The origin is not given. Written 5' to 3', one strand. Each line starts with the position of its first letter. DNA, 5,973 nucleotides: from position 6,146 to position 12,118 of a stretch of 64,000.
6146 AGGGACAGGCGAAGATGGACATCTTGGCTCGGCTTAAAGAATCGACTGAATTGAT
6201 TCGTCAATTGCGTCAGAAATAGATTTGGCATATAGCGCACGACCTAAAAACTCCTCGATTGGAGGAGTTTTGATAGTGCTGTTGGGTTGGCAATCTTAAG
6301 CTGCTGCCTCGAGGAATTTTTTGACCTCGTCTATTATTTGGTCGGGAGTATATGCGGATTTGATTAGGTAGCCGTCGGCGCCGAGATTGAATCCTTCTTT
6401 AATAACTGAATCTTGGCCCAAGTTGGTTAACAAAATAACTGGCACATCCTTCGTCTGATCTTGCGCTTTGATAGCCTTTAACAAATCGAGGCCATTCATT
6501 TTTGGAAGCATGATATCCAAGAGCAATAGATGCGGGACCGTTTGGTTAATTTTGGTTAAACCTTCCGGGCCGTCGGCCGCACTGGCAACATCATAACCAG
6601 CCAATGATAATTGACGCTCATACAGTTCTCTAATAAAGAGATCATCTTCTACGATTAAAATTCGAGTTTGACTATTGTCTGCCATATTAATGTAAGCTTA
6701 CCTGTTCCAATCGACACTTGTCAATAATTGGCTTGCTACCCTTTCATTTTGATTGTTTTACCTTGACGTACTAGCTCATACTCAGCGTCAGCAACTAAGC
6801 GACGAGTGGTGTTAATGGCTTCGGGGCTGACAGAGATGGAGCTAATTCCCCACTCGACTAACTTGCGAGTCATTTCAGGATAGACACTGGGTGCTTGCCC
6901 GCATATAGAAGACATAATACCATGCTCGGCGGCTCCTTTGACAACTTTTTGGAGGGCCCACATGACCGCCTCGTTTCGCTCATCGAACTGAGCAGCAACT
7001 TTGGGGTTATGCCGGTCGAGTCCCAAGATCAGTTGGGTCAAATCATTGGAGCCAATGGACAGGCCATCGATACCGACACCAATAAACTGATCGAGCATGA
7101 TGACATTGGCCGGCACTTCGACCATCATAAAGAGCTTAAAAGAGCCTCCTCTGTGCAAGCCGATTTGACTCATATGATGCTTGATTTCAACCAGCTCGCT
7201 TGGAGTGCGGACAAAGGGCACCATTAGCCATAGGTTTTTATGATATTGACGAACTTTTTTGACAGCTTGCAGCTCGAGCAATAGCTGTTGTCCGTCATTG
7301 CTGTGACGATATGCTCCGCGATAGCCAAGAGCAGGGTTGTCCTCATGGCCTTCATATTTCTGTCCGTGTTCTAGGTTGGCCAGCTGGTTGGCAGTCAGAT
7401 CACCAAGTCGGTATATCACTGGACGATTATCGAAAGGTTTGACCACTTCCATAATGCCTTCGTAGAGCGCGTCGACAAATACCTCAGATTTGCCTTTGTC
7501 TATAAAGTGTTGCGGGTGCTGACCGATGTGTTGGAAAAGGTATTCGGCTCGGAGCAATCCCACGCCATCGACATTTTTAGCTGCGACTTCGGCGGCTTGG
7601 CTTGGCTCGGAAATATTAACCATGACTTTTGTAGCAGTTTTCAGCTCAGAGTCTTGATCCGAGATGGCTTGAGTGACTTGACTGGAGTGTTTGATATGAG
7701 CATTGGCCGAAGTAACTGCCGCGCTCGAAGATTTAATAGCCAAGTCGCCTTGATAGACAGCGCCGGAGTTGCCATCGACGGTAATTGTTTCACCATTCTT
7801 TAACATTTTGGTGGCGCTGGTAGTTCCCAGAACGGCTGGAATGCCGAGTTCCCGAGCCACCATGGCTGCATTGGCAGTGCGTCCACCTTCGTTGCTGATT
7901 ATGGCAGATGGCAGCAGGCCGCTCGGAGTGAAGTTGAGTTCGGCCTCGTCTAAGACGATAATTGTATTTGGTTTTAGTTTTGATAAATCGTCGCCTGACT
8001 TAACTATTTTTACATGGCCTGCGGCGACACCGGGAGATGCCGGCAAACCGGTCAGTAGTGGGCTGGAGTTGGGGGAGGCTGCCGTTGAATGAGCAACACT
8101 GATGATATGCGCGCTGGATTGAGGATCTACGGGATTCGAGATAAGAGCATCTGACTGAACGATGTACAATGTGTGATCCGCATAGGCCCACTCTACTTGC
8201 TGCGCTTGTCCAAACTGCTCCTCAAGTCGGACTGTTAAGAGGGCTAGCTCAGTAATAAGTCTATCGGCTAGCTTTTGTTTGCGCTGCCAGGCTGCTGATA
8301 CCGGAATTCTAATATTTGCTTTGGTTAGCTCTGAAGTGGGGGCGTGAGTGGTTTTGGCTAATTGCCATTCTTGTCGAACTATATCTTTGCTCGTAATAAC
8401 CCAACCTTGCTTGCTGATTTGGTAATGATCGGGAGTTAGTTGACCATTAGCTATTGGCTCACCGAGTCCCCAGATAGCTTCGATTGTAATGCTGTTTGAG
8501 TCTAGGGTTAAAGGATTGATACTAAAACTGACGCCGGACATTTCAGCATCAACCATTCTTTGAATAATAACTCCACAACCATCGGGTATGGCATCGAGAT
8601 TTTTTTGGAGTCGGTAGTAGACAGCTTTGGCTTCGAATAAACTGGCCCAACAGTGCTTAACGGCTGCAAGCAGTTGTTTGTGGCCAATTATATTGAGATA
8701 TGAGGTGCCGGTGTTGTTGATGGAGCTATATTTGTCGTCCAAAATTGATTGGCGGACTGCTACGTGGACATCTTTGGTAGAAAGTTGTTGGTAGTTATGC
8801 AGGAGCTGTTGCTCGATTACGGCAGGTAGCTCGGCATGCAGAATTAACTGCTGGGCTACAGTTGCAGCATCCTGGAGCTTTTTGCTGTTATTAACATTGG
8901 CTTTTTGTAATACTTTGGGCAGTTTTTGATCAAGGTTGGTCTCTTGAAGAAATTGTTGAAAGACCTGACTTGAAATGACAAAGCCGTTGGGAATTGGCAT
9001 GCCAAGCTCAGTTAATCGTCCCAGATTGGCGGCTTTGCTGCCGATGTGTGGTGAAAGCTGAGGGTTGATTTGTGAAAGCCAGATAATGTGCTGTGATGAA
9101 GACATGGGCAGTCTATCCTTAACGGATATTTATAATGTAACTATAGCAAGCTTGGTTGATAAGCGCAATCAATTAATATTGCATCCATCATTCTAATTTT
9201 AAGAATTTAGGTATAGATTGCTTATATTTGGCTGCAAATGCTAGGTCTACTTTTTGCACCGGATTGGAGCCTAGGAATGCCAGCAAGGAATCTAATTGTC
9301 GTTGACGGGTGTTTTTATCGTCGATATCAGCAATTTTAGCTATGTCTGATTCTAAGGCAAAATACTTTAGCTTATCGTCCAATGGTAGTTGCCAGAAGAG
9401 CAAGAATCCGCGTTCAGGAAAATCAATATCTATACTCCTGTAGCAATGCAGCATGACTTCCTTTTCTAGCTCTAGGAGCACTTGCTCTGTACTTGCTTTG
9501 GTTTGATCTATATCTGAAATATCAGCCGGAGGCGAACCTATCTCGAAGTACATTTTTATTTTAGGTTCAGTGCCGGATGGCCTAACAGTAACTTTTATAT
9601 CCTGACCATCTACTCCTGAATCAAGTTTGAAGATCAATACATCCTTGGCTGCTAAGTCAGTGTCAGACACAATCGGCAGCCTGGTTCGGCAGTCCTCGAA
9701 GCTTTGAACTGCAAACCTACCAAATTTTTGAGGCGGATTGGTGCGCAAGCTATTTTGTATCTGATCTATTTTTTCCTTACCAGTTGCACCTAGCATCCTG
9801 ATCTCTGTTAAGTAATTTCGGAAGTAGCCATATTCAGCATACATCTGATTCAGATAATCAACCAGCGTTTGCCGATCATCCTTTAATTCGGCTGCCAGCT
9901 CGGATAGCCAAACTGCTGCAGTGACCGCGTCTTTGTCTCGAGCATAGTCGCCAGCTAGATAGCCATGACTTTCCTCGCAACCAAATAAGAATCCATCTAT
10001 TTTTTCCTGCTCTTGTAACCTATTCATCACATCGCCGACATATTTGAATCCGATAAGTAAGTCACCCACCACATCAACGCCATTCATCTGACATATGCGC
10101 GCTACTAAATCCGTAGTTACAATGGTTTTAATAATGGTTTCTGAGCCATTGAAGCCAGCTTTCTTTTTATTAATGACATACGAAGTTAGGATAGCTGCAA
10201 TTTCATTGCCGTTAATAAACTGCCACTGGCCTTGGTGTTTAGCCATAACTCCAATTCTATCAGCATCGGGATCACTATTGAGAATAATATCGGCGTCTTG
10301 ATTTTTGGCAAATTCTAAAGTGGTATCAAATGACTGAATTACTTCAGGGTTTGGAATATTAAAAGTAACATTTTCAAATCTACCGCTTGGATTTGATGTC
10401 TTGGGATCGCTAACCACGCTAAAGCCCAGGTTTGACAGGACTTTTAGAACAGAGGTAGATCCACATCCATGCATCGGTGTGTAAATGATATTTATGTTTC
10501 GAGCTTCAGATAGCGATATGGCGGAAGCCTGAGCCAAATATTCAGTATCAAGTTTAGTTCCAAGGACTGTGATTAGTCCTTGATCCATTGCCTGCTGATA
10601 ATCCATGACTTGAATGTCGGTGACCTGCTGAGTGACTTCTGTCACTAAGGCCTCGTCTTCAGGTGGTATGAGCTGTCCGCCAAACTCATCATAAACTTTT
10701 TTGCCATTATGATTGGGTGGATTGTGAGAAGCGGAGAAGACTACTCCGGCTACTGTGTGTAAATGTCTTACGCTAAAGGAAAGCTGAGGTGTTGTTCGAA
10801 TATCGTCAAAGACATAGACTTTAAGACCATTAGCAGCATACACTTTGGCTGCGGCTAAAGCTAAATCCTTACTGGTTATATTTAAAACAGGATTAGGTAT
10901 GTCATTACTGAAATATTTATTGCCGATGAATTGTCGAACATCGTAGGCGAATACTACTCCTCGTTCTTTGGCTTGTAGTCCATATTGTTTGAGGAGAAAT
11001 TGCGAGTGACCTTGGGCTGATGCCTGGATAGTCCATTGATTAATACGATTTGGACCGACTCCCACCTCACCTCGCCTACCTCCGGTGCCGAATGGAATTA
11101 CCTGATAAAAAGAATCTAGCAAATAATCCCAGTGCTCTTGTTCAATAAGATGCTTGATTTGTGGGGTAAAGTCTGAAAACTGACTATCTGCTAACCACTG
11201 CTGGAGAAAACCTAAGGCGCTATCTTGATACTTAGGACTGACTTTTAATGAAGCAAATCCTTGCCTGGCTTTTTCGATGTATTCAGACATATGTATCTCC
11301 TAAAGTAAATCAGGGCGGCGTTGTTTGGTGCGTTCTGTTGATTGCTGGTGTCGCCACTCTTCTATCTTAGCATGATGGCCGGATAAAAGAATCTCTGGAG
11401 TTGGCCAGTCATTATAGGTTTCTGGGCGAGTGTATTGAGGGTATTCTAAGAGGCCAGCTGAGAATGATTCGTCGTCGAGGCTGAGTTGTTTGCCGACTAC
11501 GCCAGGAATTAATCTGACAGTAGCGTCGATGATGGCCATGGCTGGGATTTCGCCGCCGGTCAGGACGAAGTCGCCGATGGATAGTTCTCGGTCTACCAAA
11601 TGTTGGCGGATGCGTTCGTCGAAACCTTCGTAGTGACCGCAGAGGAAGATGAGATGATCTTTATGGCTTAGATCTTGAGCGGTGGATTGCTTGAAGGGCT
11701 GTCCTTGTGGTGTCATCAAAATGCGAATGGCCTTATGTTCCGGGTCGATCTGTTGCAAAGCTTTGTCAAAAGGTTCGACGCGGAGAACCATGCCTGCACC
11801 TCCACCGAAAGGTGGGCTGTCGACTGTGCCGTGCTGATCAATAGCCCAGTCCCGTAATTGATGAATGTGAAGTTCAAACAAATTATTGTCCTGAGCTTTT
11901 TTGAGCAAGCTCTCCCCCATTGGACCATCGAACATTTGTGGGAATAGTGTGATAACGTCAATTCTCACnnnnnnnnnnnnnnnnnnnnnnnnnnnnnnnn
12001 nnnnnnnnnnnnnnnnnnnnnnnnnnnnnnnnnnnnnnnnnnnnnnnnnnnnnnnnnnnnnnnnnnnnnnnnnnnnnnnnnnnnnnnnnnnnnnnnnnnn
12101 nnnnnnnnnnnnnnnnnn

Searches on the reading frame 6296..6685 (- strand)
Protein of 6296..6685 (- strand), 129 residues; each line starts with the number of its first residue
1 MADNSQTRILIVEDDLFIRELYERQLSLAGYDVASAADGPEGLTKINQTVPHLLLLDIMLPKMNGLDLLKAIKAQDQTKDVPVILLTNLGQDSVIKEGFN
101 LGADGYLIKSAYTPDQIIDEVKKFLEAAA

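Call 54: search_protein_families(library=pfam, proteins=[window:6296-6685:-], max_evalue=0.001)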
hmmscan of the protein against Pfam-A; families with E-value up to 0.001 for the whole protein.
window:6296-6685:- (129 aa): 1 family
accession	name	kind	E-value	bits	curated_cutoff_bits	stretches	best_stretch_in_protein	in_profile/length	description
PF00072.30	Response_reg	-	7.2e-26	91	30.2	1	9-121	1-110/111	Response regulator receiver domain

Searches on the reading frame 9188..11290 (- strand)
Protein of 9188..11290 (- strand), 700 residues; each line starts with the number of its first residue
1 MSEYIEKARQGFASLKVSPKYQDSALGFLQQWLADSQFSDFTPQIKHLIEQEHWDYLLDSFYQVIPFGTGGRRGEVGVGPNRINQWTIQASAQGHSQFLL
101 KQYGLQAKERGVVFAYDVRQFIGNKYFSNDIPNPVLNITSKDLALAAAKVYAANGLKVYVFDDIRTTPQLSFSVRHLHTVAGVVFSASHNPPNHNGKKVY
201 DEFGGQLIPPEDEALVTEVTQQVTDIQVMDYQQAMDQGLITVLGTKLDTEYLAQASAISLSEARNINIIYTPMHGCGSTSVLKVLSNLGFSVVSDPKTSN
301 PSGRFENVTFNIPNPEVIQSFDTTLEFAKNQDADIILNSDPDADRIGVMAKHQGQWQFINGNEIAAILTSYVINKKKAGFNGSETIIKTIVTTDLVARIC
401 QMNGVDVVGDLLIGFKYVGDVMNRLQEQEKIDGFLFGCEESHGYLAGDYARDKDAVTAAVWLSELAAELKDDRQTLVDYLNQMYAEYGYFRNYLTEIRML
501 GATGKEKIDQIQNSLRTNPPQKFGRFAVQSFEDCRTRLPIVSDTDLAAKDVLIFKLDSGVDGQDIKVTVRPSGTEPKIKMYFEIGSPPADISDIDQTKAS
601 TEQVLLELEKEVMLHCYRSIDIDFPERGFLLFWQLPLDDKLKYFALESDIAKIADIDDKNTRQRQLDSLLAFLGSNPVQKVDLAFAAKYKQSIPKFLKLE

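Call 54: search_protein_families(library=pfam, proteins=[window:9188-11290:-], max_evalue=0.001)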
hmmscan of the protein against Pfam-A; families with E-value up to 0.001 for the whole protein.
window:9188-11290:- (700 aa): 4 families
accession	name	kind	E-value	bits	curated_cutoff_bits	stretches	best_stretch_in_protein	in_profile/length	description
PF02878.22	PGM_PMM_I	-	7.3e-26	90.9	22.5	1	138-221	51-133/138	Phosphoglucomutase/phosphomannomutase, alpha/beta/alpha domain I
PF02880.22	PGM_PMM_III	-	2.7e-17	63.4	20.7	1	360-487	1-115/115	Phosphoglucomutase/phosphomannomutase, alpha/beta/alpha domain III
PF02879.22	PGM_PMM_II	-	4.3e-16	59.7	29.3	1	254-352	9-101/103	Phosphoglucomutase/phosphomannomutase, alpha/beta/alpha domain II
PF00408.26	PGM_PMM_IV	-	0.00021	21.7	23.1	1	562-584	33-52/68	Phosphoglucomutase/phosphomannomutase, C-terminal domain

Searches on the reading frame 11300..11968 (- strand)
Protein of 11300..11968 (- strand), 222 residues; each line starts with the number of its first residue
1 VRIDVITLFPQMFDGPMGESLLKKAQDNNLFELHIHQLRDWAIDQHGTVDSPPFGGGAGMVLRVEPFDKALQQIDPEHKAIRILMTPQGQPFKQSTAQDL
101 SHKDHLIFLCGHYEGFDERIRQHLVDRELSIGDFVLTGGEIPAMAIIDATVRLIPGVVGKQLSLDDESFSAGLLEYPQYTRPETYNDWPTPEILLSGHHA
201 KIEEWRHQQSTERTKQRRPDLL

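Call 54: search_protein_families(library=pfam, proteins=[window:11300-11968:-], max_evalue=0.001)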
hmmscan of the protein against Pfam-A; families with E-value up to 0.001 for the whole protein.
window:11300-11968:- (222 aa): 1 family
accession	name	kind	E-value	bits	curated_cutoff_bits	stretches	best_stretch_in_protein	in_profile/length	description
PF01746.26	tRNA_m1G_MT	-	2.8e-64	216.9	27.3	1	23-219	2-195/195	tRNA (Guanine-1)-methyltransferase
